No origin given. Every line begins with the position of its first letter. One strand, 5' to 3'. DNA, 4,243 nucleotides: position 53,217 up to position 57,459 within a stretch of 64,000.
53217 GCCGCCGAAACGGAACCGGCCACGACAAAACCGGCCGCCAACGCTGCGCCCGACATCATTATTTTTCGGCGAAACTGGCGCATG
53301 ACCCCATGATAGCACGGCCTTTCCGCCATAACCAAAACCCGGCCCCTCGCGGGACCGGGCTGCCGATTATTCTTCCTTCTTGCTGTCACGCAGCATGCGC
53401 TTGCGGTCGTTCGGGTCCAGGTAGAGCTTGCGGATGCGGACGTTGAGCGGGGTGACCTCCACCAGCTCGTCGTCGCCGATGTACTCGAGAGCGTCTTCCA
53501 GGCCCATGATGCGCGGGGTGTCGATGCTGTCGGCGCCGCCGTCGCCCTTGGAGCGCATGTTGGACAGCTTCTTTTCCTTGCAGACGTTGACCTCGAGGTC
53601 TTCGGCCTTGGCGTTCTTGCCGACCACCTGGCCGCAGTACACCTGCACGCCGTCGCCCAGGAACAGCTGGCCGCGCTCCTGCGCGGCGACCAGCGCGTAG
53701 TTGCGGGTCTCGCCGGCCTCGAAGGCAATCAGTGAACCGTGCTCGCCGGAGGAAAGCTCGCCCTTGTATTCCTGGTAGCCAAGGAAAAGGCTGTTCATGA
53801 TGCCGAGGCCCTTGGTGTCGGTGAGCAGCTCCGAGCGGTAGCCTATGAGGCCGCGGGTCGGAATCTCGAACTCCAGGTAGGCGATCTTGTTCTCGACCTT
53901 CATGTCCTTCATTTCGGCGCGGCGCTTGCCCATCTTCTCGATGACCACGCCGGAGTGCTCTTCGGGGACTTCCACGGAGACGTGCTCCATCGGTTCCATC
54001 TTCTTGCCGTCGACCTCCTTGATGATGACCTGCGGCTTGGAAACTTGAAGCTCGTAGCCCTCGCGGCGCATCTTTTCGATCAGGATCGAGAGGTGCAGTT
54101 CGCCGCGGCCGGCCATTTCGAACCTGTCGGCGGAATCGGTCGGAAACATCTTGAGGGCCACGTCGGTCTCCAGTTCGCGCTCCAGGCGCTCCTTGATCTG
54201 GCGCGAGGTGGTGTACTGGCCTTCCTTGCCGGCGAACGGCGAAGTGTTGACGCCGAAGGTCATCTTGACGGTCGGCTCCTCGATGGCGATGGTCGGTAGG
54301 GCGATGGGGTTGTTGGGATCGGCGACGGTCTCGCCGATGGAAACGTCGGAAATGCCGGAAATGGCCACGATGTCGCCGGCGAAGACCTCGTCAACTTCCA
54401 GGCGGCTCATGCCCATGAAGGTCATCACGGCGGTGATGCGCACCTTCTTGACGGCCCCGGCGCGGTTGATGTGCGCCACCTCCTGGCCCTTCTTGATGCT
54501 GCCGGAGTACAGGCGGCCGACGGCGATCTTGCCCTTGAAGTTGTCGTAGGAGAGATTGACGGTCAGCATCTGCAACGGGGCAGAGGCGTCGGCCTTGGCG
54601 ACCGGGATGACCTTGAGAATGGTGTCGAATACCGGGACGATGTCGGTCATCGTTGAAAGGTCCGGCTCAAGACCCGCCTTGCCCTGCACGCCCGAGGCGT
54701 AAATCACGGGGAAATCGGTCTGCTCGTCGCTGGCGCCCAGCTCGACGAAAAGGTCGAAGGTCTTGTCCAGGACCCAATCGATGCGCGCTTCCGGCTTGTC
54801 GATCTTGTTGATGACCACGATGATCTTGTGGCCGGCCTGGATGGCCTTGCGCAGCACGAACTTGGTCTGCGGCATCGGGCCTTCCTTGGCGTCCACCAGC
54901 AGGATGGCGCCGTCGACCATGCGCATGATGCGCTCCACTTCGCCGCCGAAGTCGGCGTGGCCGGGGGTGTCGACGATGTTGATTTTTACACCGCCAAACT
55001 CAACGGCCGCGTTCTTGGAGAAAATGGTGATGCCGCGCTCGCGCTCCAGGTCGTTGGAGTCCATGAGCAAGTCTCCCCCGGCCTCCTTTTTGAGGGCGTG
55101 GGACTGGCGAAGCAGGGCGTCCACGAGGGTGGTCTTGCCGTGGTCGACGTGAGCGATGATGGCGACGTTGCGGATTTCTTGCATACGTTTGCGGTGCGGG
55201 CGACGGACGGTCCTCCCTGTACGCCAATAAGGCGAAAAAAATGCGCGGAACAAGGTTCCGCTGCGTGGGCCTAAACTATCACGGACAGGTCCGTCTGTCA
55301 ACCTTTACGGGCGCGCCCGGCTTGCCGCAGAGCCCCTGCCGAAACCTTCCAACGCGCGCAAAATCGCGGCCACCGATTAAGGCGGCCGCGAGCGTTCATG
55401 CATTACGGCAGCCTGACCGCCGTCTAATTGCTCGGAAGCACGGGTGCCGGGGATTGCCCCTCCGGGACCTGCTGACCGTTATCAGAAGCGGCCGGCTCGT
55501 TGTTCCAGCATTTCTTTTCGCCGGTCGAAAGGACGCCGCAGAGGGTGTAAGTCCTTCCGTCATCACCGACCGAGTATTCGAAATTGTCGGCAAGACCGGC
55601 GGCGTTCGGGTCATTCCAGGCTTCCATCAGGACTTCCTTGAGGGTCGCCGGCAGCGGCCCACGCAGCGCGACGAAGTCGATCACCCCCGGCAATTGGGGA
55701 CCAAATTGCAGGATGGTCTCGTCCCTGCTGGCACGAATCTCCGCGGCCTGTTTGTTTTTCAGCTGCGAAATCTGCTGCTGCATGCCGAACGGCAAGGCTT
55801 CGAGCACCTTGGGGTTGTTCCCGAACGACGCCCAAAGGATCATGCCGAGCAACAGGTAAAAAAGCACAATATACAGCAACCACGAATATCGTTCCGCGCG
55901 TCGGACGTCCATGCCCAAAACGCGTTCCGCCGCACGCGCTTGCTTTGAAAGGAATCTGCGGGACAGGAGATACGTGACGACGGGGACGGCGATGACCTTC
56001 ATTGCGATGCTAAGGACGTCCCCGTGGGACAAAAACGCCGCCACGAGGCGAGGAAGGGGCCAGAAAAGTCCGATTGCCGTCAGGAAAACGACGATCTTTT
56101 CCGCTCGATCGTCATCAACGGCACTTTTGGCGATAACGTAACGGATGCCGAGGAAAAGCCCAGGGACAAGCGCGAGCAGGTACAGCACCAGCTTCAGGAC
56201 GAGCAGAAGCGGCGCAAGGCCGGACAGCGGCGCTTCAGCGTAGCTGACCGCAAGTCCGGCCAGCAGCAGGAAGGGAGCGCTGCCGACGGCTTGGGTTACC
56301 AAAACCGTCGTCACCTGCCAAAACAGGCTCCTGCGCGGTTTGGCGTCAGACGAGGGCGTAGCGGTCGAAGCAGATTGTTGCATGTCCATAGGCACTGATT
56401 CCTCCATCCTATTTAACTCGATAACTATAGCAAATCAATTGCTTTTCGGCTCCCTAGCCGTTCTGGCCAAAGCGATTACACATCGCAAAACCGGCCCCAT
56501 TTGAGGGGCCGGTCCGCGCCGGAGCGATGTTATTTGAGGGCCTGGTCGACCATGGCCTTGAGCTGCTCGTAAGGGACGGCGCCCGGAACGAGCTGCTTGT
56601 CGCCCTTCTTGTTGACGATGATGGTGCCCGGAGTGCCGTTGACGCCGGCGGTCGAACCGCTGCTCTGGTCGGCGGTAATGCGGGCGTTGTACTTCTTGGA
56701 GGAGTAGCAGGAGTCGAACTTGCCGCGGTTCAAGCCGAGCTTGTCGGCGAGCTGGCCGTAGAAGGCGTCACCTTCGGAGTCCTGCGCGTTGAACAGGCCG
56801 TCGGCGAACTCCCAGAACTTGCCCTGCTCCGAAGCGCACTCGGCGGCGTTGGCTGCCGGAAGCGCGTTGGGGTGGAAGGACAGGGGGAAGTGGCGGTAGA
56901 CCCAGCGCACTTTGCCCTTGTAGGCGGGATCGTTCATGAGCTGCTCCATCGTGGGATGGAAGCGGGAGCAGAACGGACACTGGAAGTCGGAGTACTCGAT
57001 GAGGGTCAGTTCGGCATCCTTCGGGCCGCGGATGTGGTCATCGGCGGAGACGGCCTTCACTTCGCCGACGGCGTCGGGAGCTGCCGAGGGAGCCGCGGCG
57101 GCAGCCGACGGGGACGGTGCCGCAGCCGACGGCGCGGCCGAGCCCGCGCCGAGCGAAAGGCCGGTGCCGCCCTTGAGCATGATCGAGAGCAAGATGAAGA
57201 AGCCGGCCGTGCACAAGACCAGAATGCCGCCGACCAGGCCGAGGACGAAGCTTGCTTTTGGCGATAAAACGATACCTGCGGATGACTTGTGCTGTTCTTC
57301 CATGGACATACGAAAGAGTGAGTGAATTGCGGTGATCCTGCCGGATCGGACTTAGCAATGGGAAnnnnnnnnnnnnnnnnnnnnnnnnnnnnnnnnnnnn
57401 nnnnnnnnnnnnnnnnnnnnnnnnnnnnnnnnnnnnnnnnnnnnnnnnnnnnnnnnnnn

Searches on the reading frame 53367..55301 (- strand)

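Call 53: search_protein_families(library=pfam, proteins=[window:53367-55301:-], max_evalue=0.001)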
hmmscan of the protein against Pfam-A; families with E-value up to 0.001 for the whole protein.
window:53367-55301:- (644 aa): 7 families
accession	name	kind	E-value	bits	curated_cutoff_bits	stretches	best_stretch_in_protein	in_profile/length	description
PF00009.33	GTP_EFTU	-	2e-55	187.7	26.5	1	42-226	2-180/188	Elongation factor Tu GTP binding domain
PF21018.2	BipA_C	-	8.1e-40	135.4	23.8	1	522-629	2-109/110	TypA/BipA C-terminal domain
PF00679.30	EFG_C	-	1.8e-23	82.8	27.9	1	434-516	2-85/89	Elongation factor G C-terminus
PF03144.31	GTP_EFTU_D2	-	3e-14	53.6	30.3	1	257-326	1-72/73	Elongation factor Tu domain 2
PF22042.2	EF-G_D2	-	1.2e-13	51.4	27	1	245-326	4-81/84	Elongation factor G domain 2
PF01926.29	MMR_HSR1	-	8.8e-07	29.5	21.9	1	46-166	2-113/113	50S ribosome-binding GTPase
PF14492.12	EFG_III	-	9.8e-05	22.8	27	1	366-419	18-72/75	Elongation Factor G, domain III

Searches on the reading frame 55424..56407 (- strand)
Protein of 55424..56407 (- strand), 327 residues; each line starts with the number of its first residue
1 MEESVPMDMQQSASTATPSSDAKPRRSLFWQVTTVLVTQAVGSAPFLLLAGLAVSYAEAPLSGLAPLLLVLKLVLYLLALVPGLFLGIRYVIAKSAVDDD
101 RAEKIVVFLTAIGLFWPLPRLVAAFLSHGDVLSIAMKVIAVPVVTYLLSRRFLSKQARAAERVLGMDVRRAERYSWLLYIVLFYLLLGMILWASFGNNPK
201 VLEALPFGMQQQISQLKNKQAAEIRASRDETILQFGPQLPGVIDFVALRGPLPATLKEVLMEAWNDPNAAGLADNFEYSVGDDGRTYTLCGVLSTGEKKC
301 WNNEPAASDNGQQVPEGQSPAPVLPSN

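Call 53: search_protein_families(library=pfam, proteins=[window:55424-56407:-], max_evalue=0.001)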
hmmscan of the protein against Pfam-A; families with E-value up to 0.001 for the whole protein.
window:55424-56407:- (327 aa): 0 families

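Call 55: search_protein_families(library=pfam, proteins=[window:55424-56407:-], max_evalue=1)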
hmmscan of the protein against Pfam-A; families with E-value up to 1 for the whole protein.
window:55424-56407:- (327 aa): 2 families
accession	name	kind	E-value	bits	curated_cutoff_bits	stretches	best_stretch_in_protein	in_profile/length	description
PF09842.14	DUF2069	-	0.071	13.7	23.3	1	168-194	48-74/104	Predicted membrane protein (DUF2069)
PF05656.20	DUF805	-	0.47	11.4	25.7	0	24-89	8-68/111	Protein of unknown function (DUF805)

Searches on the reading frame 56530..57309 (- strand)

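Call 53: search_protein_families(library=pfam, proteins=[window:56530-57309:-], max_evalue=0.001)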
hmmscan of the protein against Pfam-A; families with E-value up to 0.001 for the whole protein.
window:56530-57309:- (259 aa): 4 families
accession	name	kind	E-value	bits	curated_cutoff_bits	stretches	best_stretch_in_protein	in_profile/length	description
PF13462.12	Thioredoxin_4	-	7.3e-29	101.5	23.2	1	90-255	4-164/165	Thioredoxin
PF01323.26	DSBA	-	1.4e-18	67.8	25.6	2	157-252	99-188/191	DSBA-like thioredoxin domain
PF13098.12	Thioredoxin_2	-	3.6e-08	34.1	27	1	103-253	9-103/104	Thioredoxin-like domain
PF18400.7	Thioredoxin_12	-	0.00036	20.9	26.1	0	91-143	134-184/190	Thioredoxin-like domain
